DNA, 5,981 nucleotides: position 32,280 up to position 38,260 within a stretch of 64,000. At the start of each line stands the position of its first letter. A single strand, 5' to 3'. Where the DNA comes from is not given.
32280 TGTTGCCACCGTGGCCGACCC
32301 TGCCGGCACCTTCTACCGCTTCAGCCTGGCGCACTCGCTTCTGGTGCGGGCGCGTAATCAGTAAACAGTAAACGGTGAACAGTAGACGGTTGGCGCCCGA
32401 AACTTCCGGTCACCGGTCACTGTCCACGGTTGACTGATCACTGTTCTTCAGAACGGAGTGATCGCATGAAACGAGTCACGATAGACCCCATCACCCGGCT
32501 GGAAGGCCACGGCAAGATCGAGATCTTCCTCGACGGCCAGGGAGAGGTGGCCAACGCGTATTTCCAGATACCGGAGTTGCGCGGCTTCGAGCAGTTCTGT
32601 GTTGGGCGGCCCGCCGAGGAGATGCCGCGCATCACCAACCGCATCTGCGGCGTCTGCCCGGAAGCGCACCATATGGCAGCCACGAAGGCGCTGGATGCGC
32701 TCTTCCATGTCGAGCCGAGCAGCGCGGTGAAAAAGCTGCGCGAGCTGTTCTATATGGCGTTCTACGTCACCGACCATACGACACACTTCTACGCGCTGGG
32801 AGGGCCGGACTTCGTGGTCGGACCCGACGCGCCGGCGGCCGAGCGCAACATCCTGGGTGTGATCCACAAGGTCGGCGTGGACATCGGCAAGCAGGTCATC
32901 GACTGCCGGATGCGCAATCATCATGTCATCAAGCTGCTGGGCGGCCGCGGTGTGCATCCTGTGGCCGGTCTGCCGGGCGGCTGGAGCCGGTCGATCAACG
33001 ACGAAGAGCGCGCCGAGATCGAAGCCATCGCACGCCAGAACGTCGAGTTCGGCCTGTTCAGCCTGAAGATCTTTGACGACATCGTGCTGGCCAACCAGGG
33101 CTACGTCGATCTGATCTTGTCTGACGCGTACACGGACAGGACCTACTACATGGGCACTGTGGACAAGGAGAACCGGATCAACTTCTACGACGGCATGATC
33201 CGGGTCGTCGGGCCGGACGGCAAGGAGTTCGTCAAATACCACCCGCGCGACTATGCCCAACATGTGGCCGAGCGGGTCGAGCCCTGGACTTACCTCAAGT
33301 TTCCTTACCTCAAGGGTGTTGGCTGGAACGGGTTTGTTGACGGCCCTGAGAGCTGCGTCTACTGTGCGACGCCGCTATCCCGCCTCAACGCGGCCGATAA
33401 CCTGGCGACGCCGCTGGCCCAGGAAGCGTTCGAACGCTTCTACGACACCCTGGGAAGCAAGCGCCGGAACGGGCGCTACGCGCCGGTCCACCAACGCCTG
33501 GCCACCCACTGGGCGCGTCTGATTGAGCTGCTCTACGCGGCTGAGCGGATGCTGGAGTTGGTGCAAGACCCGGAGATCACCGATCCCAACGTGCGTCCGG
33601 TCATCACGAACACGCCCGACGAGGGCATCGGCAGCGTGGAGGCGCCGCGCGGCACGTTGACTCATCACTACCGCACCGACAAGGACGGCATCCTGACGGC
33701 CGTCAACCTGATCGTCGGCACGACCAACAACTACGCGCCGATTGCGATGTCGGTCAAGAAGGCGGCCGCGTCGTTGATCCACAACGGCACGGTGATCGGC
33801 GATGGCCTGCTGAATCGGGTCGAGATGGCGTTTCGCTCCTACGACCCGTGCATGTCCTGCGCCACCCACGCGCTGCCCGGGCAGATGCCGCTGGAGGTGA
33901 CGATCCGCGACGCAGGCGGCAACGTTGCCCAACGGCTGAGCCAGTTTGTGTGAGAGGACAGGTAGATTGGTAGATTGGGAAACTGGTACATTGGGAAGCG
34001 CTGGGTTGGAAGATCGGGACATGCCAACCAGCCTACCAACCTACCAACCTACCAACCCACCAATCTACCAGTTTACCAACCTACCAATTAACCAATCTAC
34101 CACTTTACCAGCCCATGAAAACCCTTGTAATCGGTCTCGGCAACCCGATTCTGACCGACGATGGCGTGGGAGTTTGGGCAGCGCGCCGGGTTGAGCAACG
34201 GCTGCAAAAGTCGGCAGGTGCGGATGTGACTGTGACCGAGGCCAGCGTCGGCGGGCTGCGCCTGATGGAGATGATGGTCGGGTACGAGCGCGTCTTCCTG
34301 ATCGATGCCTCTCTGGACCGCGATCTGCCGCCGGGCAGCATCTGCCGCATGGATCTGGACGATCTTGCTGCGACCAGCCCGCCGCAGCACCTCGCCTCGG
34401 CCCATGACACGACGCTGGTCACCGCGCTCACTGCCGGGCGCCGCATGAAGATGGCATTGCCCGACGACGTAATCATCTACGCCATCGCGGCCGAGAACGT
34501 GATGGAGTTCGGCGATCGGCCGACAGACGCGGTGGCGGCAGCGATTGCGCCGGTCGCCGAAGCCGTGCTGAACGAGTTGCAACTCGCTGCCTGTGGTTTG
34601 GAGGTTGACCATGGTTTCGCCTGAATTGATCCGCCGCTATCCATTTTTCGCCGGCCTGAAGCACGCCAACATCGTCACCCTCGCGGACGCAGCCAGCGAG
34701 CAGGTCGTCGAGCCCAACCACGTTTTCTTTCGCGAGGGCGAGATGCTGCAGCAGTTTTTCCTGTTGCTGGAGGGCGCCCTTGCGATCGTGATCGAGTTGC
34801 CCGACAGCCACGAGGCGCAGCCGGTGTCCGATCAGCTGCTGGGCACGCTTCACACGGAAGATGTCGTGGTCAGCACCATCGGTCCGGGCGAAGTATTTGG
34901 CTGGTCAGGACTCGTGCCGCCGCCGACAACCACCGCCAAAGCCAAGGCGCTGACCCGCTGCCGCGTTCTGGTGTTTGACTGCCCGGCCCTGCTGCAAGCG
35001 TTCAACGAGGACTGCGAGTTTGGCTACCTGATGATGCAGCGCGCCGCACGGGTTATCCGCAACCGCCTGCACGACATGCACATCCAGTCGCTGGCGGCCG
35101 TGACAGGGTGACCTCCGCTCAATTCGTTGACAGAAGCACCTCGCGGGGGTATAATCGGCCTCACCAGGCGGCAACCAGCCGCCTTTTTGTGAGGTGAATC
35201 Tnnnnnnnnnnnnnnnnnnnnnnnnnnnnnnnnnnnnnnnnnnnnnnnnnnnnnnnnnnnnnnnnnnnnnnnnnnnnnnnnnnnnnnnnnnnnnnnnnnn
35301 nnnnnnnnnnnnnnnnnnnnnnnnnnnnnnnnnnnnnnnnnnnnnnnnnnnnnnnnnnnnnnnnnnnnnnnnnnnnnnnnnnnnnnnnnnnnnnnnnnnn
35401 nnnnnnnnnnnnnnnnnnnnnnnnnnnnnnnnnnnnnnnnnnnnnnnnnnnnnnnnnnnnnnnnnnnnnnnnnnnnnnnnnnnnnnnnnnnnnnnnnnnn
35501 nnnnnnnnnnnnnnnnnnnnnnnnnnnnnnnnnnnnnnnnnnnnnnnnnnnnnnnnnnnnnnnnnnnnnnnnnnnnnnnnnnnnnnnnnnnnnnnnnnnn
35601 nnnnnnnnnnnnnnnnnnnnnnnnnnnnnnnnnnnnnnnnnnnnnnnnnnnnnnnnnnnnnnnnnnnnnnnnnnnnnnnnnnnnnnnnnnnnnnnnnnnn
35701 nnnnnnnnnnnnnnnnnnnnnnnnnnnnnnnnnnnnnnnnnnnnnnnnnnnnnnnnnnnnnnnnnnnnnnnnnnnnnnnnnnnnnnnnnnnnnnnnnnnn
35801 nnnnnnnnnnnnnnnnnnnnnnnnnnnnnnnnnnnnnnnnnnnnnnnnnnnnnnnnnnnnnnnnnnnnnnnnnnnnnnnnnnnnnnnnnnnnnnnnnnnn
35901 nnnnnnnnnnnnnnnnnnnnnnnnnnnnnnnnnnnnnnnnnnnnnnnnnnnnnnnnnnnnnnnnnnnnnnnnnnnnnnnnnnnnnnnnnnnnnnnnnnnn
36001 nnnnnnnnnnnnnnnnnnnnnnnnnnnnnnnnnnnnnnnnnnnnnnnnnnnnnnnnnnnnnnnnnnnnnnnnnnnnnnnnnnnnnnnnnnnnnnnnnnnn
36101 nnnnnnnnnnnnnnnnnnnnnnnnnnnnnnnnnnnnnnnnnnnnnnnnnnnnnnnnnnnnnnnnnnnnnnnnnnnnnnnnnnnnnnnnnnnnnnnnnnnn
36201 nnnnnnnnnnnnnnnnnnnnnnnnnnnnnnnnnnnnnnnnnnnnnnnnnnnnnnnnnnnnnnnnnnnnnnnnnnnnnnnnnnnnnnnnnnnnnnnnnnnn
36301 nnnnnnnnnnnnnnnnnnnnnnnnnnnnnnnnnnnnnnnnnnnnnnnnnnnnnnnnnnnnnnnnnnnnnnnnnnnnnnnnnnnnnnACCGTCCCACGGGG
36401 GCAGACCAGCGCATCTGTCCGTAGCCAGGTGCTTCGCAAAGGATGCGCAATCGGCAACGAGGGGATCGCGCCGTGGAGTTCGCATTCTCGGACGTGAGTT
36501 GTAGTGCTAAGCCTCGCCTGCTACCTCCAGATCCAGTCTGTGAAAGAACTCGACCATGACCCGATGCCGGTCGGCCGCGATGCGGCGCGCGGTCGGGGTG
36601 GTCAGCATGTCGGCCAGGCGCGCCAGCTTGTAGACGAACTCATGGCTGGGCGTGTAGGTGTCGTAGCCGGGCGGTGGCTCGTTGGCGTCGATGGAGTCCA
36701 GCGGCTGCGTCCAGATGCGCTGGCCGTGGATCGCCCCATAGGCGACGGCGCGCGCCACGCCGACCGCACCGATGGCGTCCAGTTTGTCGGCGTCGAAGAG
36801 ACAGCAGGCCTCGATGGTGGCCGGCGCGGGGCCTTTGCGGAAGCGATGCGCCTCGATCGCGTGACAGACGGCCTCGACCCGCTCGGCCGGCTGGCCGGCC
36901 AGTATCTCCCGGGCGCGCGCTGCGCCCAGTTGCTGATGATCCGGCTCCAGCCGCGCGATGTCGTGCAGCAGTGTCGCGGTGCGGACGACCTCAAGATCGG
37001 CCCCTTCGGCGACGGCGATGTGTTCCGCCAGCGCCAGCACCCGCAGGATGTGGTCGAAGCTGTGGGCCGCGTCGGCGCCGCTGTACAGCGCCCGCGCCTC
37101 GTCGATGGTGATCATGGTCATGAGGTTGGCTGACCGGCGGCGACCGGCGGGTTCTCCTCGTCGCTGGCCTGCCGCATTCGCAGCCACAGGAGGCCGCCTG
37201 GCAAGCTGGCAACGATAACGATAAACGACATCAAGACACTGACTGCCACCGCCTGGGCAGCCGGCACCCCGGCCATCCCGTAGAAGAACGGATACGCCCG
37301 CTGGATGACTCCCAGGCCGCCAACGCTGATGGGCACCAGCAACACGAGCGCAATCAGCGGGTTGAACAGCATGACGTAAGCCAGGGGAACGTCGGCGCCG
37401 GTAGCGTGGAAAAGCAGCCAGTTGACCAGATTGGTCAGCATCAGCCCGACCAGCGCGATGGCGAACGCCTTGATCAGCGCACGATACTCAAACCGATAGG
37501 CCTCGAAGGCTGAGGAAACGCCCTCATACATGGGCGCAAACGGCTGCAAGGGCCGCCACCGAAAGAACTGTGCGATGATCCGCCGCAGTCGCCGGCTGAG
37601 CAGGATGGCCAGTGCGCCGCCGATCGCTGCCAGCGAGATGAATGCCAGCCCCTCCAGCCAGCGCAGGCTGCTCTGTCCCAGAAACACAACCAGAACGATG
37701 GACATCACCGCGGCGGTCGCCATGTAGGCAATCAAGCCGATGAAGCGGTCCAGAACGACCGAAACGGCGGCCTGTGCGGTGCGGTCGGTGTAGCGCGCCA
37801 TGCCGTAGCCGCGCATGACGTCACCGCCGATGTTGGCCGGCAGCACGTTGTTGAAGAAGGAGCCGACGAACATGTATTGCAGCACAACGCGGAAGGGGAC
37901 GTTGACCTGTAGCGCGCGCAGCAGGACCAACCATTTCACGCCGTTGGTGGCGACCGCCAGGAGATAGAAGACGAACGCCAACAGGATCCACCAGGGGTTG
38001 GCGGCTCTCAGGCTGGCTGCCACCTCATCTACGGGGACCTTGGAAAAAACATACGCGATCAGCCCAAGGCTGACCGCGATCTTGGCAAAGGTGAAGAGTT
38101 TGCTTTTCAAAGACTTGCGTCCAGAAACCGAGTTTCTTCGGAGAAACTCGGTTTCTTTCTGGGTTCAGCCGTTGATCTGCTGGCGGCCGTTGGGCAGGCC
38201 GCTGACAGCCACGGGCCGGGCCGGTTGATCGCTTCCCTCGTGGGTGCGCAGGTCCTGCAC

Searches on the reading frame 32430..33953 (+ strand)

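Call 81: search_protein_families(library=pfam, proteins=[window:32430-33953:+], max_evalue=0.00001)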
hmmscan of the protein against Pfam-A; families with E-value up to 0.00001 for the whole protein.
window:32430-33953:+ (507 aa): 1 family
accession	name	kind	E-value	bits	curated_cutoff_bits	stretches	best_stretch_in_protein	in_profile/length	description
PF00374.24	NiFeSe_Hases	-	1.4e-32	113.8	25.8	2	51-129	1-79/508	Nickel-dependent hydrogenase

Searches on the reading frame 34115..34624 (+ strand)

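Call 81: search_protein_families(library=pfam, proteins=[window:34115-34624:+], max_evalue=0.00001)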
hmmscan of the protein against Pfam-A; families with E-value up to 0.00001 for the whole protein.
window:34115-34624:+ (169 aa): 1 family
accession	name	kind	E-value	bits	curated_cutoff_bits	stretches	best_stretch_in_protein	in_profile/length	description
PF01750.23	HycI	-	8.3e-09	35.8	23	1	25-154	6-130/130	Hydrogenase maturation protease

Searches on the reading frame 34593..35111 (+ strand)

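Call 4: search_protein_families(library=pfam, proteins=[window:34593-35111:+], max_evalue=0.01)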
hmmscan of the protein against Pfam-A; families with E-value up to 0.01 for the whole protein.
window:34593-35111:+ (172 aa): 1 family
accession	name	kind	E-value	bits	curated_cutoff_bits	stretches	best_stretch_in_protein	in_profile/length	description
PF00027.35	cNMP_binding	-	6.2e-13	49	27.5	1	37-139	2-88/89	Cyclic nucleotide-binding domain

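Call 10: search_protein_families(library=ncbifam, proteins=[window:34593-35111:+], max_evalue=0.01)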
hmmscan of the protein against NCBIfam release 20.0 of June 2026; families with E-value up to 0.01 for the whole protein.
window:34593-35111:+ (172 aa): 4 families
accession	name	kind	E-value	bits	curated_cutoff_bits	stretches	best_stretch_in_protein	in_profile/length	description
TIGR03896.1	cyc_nuc_ocin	subfamily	2.3e-08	33.8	161.05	1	19-165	146-276/317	bacteriocin-type transport-associated protein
NF006901.0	PRK09392.1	equivalog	1.9e-07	30.7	211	1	12-167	8-146/236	transcriptional activator FtrB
NF050815.1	TransActFtrBCaul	equivalog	0.00033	20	300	1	13-146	11-127/251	transcriptional activator FtrB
NF041163.2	encap_f2b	equivalog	0.00035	19.8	400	1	8-148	68-194/450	family 2B encapsulin nanocompartment shell protein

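Call 58: search_protein_families(library=padloc, proteins=[window:34593-35111:+], max_evalue=0.001)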
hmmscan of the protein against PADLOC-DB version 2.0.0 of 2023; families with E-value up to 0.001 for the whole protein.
window:34593-35111:+ (172 aa): 0 families

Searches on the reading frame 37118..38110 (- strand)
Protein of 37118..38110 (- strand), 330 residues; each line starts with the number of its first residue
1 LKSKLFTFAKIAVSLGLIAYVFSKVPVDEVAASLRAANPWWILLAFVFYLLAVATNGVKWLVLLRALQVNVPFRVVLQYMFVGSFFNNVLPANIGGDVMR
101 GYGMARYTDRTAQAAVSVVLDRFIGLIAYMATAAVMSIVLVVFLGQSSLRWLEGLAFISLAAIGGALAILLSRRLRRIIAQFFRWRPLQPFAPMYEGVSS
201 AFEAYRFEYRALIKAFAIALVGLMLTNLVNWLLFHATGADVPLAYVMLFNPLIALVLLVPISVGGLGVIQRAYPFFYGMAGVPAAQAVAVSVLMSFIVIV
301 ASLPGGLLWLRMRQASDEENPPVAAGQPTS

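Call 81: search_protein_families(library=pfam, proteins=[window:37118-38110:-], max_evalue=0.00001)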
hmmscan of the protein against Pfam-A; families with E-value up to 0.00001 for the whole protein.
window:37118-38110:- (330 aa): 1 family
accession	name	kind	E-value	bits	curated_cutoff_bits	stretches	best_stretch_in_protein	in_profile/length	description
PF03706.18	LPG_synthase_TM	-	9.3e-46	157.1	33.4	1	8-304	2-301/302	Lysylphosphatidylglycerol synthase TM region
